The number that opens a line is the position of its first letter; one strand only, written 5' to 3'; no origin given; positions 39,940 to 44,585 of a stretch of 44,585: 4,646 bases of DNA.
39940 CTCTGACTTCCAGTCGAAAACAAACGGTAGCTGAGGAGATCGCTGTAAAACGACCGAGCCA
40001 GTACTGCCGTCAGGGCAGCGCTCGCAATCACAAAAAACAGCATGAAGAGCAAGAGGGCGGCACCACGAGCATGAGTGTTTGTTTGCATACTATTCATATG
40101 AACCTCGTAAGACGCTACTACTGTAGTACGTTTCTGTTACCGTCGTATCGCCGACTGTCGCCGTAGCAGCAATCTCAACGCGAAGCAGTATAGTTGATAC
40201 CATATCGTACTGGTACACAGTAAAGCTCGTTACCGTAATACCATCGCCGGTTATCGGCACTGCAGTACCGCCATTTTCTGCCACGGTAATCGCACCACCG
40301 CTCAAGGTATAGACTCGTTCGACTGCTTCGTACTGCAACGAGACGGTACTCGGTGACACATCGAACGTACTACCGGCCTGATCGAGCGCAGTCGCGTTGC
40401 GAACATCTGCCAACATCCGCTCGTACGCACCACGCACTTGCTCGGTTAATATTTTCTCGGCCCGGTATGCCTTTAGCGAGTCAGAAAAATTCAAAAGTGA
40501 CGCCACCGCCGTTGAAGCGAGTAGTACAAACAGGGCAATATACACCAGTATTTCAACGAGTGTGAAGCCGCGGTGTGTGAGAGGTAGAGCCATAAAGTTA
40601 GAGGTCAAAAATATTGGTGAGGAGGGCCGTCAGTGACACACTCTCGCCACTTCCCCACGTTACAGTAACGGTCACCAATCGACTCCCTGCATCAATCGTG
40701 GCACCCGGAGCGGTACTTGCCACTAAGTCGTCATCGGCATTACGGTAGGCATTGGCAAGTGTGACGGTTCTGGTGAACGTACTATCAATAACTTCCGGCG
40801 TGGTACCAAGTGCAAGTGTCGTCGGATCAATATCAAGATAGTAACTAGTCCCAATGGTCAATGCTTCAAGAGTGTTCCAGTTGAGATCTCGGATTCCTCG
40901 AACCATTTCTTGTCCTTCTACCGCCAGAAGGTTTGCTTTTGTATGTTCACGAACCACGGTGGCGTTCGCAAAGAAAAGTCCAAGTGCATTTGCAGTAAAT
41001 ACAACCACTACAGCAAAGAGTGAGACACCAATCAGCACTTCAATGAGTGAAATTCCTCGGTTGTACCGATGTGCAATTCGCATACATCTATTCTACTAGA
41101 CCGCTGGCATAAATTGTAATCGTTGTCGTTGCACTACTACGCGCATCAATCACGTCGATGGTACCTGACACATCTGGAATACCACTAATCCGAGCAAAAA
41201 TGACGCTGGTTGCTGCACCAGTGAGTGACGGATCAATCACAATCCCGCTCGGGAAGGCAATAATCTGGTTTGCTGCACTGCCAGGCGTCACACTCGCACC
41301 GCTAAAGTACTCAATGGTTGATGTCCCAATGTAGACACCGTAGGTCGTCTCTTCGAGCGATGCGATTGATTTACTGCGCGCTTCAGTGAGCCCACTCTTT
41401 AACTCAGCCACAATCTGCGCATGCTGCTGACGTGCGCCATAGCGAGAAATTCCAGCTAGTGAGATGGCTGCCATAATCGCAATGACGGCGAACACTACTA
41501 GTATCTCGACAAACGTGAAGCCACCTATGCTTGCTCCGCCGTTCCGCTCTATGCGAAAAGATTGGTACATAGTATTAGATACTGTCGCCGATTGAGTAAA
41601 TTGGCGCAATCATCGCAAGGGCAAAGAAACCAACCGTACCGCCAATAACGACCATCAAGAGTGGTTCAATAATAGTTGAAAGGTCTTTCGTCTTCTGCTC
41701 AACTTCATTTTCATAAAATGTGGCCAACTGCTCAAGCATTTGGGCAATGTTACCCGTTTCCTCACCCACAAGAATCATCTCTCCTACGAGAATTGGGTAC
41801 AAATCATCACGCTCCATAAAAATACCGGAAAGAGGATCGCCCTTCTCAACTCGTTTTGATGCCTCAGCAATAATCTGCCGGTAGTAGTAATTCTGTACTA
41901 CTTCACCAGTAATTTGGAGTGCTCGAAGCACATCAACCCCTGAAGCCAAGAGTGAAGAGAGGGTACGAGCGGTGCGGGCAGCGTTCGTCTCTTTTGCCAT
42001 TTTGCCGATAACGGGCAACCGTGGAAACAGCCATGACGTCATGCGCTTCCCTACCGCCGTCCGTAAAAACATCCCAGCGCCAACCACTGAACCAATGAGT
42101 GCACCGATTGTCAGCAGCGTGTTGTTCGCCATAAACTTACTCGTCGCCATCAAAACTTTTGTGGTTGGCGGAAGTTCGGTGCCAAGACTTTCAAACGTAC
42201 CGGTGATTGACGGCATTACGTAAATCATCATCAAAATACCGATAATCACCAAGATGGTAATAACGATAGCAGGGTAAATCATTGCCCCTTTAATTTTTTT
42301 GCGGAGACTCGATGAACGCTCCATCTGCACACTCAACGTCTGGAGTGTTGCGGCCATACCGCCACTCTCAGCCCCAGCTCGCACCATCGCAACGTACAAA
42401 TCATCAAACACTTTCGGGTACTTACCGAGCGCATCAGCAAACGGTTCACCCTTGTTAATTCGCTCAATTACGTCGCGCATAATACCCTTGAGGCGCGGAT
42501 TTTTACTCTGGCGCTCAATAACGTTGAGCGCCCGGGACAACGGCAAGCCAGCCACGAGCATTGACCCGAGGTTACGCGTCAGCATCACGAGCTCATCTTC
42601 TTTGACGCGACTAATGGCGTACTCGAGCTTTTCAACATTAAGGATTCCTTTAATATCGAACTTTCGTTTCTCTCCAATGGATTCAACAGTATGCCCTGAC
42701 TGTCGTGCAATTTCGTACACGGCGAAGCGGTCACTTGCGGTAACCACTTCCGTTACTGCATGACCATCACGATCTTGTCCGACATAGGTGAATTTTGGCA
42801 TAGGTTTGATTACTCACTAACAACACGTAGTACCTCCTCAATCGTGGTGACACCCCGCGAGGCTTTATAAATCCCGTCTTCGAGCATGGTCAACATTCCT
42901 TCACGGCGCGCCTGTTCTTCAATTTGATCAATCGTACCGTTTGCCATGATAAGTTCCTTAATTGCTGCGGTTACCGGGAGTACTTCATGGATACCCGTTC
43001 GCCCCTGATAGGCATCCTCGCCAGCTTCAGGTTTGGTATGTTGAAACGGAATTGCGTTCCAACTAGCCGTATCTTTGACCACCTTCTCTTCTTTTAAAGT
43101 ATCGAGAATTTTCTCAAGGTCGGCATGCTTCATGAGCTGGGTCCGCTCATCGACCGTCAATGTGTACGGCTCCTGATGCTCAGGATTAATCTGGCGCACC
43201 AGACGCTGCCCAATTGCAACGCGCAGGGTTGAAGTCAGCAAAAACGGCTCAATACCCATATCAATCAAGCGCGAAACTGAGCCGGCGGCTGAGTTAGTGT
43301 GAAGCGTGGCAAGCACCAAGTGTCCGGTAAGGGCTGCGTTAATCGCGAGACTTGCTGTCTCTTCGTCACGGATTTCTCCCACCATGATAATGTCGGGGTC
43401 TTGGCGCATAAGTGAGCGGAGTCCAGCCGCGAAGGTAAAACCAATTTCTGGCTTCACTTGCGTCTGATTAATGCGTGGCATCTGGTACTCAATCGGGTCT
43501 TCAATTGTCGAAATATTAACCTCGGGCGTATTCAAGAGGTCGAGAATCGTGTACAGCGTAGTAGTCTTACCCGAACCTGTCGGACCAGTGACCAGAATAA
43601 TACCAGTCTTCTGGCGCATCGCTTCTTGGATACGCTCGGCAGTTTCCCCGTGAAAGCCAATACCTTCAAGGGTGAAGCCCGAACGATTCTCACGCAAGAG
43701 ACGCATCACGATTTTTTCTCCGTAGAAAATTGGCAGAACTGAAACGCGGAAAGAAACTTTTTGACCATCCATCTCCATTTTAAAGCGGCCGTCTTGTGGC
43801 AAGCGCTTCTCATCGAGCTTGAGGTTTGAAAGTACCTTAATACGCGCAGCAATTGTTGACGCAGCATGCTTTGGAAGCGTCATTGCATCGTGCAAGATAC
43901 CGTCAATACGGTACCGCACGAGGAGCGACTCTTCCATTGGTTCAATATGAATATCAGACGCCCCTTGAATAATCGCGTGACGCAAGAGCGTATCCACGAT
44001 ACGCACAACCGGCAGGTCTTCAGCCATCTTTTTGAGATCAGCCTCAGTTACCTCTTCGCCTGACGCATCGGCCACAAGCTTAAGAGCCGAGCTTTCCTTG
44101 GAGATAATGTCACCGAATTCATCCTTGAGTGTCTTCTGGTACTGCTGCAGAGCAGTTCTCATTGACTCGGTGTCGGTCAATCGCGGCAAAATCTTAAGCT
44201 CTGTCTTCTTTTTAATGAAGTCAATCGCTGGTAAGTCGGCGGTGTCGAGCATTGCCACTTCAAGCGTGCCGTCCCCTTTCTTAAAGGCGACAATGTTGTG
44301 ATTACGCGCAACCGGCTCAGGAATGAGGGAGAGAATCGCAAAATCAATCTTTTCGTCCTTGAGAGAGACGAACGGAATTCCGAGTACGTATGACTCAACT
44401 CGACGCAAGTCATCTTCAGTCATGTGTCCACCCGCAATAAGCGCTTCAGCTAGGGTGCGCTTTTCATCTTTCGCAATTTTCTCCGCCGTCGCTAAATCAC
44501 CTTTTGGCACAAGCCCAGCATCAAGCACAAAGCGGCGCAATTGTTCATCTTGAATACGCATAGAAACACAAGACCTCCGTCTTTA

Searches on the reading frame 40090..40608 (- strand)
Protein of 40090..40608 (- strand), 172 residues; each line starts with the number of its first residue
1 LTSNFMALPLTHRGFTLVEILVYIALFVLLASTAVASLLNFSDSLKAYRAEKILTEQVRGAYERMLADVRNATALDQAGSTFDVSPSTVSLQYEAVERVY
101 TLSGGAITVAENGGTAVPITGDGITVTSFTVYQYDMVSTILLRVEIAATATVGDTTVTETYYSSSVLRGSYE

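Call 75: search_protein_families(library=pfam, proteins=[window:40090-40608:-], max_evalue=0.001)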
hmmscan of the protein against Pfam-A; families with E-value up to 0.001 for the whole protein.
window:40090-40608:- (172 aa): 1 family
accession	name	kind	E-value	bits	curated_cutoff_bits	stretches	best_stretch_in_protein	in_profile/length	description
PF07963.17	N_methyl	-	1.9e-05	24.4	21.2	1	12-34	4-26/27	Prokaryotic N-terminal methylation motif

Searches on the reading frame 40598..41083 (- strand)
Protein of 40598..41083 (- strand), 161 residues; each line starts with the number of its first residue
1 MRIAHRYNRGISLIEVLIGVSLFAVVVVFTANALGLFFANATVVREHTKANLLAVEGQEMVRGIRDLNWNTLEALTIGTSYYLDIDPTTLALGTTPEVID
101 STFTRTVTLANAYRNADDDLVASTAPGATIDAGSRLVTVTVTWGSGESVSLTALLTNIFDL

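Call 75: search_protein_families(library=pfam, proteins=[window:40598-41083:-], max_evalue=0.001)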
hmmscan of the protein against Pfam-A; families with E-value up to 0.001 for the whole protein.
window:40598-41083:- (161 aa): 1 family
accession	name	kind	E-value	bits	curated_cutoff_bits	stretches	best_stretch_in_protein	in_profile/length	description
PF07963.17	N_methyl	-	3.4e-05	23.7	21.2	1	6-29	2-25/27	Prokaryotic N-terminal methylation motif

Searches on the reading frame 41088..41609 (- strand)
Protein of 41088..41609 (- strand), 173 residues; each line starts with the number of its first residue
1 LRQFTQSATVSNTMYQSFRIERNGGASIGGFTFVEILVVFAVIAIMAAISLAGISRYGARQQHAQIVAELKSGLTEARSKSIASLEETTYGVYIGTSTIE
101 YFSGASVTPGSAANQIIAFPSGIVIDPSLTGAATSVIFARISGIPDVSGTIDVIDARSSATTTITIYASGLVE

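Call 75: search_protein_families(library=pfam, proteins=[window:41088-41609:-], max_evalue=0.001)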
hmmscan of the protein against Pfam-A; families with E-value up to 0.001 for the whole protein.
window:41088-41609:- (173 aa): 1 family
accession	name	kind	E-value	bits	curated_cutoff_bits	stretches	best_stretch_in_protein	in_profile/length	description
PF07963.17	N_methyl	-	0.00089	19.2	21.2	0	29-50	5-26/27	Prokaryotic N-terminal methylation motif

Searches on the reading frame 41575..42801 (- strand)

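Call 75: search_protein_families(library=pfam, proteins=[window:41575-42801:-], max_evalue=0.001)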
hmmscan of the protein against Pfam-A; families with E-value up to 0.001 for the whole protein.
window:41575-42801:- (408 aa): 1 family
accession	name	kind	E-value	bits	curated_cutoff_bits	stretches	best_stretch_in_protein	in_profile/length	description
PF00482.28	T2SSF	-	3.5e-61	205.1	25.2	2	75-197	2-125/125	Type II secretion system (T2SS), protein F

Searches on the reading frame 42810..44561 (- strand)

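Call 75: search_protein_families(library=pfam, proteins=[window:42810-44561:-], max_evalue=0.001)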
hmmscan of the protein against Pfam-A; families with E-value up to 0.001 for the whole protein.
window:42810-44561:- (583 aa): 5 families
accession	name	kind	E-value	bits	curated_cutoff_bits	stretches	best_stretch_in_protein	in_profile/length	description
PF00437.27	T2SSE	-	1.3e-123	412.8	24.9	1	180-579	3-370/370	Type II/IV secretion system protein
PF05157.20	MshEN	-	1.3e-14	54.3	23.1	1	60-145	1-87/90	MshEN domain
PF25199.1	nSTAND_NTPase5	-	4.5e-05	23.8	34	1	307-358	28-81/145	Novel STAND NTPase 5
PF13401.12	AAA_22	-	9.3e-05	23.2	27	1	317-346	3-32/130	AAA domain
PF13191.12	AAA_16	-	0.00028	21.9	32.6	0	311-347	16-52/167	AAA ATPase domain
